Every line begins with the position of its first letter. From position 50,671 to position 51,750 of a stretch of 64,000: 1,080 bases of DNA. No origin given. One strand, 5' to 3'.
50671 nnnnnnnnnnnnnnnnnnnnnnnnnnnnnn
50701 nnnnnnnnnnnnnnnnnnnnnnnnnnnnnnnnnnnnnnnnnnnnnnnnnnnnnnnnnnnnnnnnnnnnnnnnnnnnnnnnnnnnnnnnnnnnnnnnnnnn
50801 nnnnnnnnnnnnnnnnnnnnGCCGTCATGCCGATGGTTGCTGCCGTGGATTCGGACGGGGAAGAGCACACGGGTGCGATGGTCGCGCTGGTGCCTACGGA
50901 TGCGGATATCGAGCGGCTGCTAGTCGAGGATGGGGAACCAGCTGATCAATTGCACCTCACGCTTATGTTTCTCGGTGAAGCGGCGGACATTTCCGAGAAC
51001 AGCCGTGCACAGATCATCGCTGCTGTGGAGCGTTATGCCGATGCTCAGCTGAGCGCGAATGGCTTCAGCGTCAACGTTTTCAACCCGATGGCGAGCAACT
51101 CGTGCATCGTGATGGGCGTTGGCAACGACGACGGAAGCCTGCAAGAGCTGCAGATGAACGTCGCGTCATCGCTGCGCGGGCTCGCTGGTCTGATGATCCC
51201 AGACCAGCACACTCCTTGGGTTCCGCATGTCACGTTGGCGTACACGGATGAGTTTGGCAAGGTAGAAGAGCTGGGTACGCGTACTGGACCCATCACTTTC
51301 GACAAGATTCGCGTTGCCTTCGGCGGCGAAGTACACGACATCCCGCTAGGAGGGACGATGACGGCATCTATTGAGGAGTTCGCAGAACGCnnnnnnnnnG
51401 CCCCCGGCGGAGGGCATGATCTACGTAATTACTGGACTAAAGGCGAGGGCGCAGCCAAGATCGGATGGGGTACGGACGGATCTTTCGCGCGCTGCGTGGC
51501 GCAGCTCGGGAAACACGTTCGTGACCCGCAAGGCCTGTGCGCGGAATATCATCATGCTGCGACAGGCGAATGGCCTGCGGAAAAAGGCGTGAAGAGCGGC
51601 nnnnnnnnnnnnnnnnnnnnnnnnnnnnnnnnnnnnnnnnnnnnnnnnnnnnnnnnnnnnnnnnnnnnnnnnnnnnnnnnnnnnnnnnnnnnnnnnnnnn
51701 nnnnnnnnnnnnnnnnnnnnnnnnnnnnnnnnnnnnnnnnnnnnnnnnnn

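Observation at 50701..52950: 2H phosphoesterase (LigT/CPDase-like) domain fused to the putative prohead protease/scaffold protein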

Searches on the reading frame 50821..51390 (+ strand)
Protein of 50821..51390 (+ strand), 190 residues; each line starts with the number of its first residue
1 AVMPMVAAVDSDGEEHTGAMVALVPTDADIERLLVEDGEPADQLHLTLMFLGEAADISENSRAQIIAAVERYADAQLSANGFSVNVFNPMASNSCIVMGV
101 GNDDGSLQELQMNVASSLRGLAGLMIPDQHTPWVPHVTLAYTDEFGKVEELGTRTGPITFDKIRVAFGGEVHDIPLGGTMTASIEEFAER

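Call 9: search_dna_similar(query=window:50821-51390:+, collection=phages, mode=protein, max_rows=60, rows=spread, max_evalue=0.001)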
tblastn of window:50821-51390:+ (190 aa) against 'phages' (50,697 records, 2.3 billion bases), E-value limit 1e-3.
Records with a match: 413; places in all: 413; records where one place covers at least 80% of the query: 412.
Best place of each record, by identity: <60% 413.
By first word of the organism name: Mycobacterium 210; Gordonia 154; Streptomyces 17; Arthrobacter 15; Microbacterium 11; Rhodococcus 4; Mycolicibacterium 1; uncultured 1.
By host as written in the record: Mycobacterium smegmatis mc2 155 160; Gordonia terrae 3612 129; Mycobacterium smegmatis mc#155 26; Gordonia terrae CAG3 15; Arthrobacter sp. ATCC 21022 11; Mycobacterium sp. 7; Microbacterium foliorum NRRL B-24224 SEA 7; Streptomyces griseus subsp. griseus ATCC 10137 6; and 21 more.
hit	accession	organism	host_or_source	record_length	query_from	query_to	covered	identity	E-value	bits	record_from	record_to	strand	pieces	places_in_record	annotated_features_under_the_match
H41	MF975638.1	Streptomyces phage Abt2graduatex2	Streptomyces griseus ATCC 10137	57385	14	187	92%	45.0%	6e-34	132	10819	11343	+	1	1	capsid maturation protease and MuF-like fusion protein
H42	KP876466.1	Streptomyces phage TP1604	Streptomyces griseus subsp. griseus ...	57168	14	189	93%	42.3%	1e-29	119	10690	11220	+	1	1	capsid maturation protease and MuF-like fusion protein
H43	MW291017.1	Streptomyces phage TurkishDelight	Streptomyces scabiei RL-34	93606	4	176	91%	41.1%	4e-30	121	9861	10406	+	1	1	15: capsid maturation protease and MuF-like fusion protein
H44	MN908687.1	Gordonia phage Skog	Gordonia terrae 3612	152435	3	178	93%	35.2%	5e-18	87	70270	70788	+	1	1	156: RNA ligase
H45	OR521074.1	Gordonia phage Kwekel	Gordonia terrae CAG3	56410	16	177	85%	36.9%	8e-17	83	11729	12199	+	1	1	17: RNA ligase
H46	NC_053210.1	Gordonia phage Dexdert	Gordonia terrae 3612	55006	16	177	85%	36.3%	1e-16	82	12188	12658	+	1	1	18: head maturation protease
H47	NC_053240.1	Gordonia phage Tangerine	Gordonia terrae 3612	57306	6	177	91%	33.1%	9e-14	74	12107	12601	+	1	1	17: head maturation protease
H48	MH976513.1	Gordonia phage Kroos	Gordonia terrae 3612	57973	6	177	91%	32.6%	5e-13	72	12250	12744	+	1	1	17: RNA ligase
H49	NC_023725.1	Mycobacterium phage Nappy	Mycobacterium smegmatis mc2 155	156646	4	184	95%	30.4%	4e-17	84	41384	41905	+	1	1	97: RNA ligase | 98: HNH endonuclease domain protein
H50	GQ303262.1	Mycobacterium phage LRRHood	Mycobacterium smegmatis mc2 155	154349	5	184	95%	30.6%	7e-17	83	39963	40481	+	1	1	89: RNA ligase | 90: hypothetical protein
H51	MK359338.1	Mycobacterium phage Amataga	Mycobacterium smegmatis mc2 155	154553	5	184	95%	30.6%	7e-17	83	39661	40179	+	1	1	95: RNA ligase | 96: HNH endonuclease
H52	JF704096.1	Mycobacterium phage Ghost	Mycobacterium smegmatis mc2 155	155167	5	184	95%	30.6%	7e-17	83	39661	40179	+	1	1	94: RNA ligase | 95: hypothetical protein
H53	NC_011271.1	Mycobacterium phage Cali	-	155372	5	184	95%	30.6%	7e-17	83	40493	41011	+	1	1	90: RNA ligase | 91: gp91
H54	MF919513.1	Mycobacterium phage Koguma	Mycobacterium smegmatis mc2 155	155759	5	184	95%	30.6%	7e-17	83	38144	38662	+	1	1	RNA ligase | HNH endonuclease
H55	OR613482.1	Mycobacterium phage StubbySaigey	Mycobacterium smegmatis mc2 155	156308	5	184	95%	30.6%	7e-17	83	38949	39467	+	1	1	97: RNA ligase | 98: HNH endonuclease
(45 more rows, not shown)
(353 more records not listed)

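Call 23: get_annotated_region(hit=H45, flank=6000)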
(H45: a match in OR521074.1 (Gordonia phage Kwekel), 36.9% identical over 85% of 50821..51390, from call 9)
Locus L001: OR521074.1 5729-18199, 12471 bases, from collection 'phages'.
description: Gordonia phage Kwekel, complete genome.
organism: Gordonia phage Kwekel (NCBI taxid 3077820)
taxonomy: Viruses; Duplodnaviria; Heunggongvirae; Uroviricota; Caudoviricetes; Dexdertvirus
host: Gordonia terrae CAG3; source: soil; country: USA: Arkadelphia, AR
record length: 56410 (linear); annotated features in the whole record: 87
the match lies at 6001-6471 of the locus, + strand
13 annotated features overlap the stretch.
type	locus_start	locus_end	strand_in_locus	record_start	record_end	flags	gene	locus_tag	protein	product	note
CDS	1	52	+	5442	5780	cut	12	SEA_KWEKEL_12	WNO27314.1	hypothetical protein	-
CDS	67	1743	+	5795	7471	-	13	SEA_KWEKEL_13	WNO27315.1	portal protein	-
CDS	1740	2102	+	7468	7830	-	14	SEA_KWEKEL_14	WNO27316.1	hypothetical protein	-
CDS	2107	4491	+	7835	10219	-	15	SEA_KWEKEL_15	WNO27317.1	hypothetical protein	Hypothetical Protein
CDS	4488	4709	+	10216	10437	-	16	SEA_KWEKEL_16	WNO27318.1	hypothetical protein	-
CDS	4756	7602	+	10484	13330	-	17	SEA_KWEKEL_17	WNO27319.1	RNA ligase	-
CDS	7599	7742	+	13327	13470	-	18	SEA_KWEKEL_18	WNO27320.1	hypothetical protein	-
CDS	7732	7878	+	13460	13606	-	19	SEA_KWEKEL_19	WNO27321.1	hypothetical protein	-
CDS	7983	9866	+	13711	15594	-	20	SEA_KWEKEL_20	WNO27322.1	major capsid hexamer protein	-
CDS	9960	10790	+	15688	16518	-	21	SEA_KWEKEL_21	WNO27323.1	hypothetical protein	-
CDS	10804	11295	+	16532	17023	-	22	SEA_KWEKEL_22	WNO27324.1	hypothetical protein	-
CDS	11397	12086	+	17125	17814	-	23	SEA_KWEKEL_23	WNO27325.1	major tail protein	-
CDS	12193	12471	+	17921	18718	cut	24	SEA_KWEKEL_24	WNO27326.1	head-to-tail adaptor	-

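Call 24: get_annotated_region(hit=H41, flank=6000)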
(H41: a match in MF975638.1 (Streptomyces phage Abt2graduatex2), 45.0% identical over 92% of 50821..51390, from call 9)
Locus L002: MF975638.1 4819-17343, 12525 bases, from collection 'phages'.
description: Streptomyces phage Abt2graduatex2, complete genome.
organism: Streptomyces phage Abt2graduatex2 (NCBI taxid 2041353)
taxonomy: Viruses; Duplodnaviria; Heunggongvirae; Uroviricota; Caudoviricetes; Woodruffvirus
host: Streptomyces griseus ATCC 10137; source: soil; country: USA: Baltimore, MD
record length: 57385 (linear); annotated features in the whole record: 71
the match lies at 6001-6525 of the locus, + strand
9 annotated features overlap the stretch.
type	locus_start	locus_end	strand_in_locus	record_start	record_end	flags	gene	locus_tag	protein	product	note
CDS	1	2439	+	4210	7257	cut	-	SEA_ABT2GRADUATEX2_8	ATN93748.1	tape measure protein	-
CDS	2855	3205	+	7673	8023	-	-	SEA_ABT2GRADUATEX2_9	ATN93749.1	hypothetical protein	-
CDS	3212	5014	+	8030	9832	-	-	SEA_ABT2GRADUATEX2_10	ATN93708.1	portal protein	-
CDS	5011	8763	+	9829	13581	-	-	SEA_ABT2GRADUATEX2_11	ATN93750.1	capsid maturation protease and MuF-like fusion protein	capsid morphogenesis protein, MuF-like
CDS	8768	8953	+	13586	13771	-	-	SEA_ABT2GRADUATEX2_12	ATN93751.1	hypothetical protein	-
CDS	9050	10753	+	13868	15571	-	-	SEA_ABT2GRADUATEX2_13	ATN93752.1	major capsid hexamer protein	major capsid protein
CDS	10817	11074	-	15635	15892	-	-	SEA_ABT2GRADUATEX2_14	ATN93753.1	hypothetical protein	-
CDS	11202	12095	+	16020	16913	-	-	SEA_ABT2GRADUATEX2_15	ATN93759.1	hypothetical protein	-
CDS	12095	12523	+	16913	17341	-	-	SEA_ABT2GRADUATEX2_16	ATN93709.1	hypothetical protein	-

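Call 57: find_homologous_proteins(query=window:50848-51366:+, max_evalue=0.001)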
Query window:50848-51366:+ (173 aa): 19 proteins with E <= 0.001 among 188 candidates.
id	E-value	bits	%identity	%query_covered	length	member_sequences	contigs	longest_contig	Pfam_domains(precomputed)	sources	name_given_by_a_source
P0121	2.6e-52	195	54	98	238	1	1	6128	PF13563.13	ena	-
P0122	1.7e-43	166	49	98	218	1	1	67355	PF02834.23,PF13563.13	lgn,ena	-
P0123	7.4e-43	164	47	95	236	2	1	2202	PF13563.13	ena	-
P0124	1.2e-41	160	48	94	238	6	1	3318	-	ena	-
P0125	1.5e-40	157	48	94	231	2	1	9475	PF13563.13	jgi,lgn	jgi:2'-5' RNA ligase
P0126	6.7e-40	155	45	95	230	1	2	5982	PF13563.13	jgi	jgi:hypothetical protein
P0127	1.6e-39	153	47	95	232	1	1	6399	PF13563.13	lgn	-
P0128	5.5e-39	152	47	98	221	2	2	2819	PF13563.13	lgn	-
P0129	6.1e-38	148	48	93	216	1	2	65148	PF13563.13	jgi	jgi:2'-5' RNA ligase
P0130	8.4e-37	145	47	92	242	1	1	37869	PF13563.13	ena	-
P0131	3.8e-35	139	42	95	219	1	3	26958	-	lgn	-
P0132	1.5e-34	137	45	94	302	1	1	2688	PF13563.13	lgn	-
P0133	1.0e-32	131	42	94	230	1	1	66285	PF13563.13,PF23474.2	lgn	-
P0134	1.2e-32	131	44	94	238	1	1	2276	PF13563.13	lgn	-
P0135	4.0e-32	129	42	97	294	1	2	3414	PF02834.23,PF13563.13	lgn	-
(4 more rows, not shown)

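Call 58: find_encoding_contigs(protein=P0122, flank=9000, max_places=2)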
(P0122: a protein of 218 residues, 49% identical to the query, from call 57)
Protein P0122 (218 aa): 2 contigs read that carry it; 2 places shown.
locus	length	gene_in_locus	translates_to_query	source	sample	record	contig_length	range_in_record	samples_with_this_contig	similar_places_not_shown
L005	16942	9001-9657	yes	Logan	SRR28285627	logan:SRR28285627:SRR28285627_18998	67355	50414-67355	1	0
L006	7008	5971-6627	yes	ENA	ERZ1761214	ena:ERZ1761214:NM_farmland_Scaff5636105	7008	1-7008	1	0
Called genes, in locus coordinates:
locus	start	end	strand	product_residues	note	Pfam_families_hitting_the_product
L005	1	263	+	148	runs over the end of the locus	-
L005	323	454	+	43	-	-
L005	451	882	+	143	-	-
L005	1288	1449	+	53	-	-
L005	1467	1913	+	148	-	-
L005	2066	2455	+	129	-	PF07098:DUF1360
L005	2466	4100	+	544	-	-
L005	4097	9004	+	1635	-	PF04233:Phage_Mu_F, PF03496:ADPrib_exo_Tox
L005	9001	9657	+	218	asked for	PF02834:LigT_PEase (faint), PF13563:2_5_RNA_ligase2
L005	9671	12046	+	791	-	-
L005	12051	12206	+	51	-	-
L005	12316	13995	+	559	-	-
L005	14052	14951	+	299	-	-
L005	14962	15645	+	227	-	-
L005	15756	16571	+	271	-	-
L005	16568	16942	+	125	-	?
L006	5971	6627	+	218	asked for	PF02834:LigT_PEase (faint), PF13563:2_5_RNA_ligase2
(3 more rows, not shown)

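Call 59: find_encoding_contigs(protein=P0129, flank=9000, max_places=2)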
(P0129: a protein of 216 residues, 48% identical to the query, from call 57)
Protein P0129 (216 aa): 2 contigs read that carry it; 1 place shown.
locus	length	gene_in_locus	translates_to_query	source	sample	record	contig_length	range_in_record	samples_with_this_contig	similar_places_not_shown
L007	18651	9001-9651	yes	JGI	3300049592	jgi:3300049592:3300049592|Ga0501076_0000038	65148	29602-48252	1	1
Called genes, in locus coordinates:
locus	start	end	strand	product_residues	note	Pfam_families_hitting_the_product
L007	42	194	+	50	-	-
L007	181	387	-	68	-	-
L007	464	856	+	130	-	-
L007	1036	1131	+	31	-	-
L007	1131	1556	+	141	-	-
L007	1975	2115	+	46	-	-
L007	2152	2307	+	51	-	-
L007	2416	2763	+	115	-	-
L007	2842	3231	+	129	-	PF07098:DUF1360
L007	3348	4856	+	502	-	-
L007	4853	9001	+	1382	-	PF04233:Phage_Mu_F, PF03496:ADPrib_exo_Tox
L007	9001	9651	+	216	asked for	PF13563:2_5_RNA_ligase2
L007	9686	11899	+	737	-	-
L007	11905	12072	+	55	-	-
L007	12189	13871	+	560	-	-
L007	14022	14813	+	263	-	-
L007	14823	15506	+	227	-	-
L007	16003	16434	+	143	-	-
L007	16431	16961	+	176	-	-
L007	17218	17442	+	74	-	-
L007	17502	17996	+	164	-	-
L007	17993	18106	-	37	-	-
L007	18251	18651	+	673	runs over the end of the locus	-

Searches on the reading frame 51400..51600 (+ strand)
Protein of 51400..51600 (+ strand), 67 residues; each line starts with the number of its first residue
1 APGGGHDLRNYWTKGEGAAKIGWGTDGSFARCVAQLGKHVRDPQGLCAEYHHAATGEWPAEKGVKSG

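Call 70: search_protein_families(library=pfam, proteins=[window:51400-51600:+], max_evalue=1)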
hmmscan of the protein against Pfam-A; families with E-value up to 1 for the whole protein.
window:51400-51600:+ (67 aa): 0 families
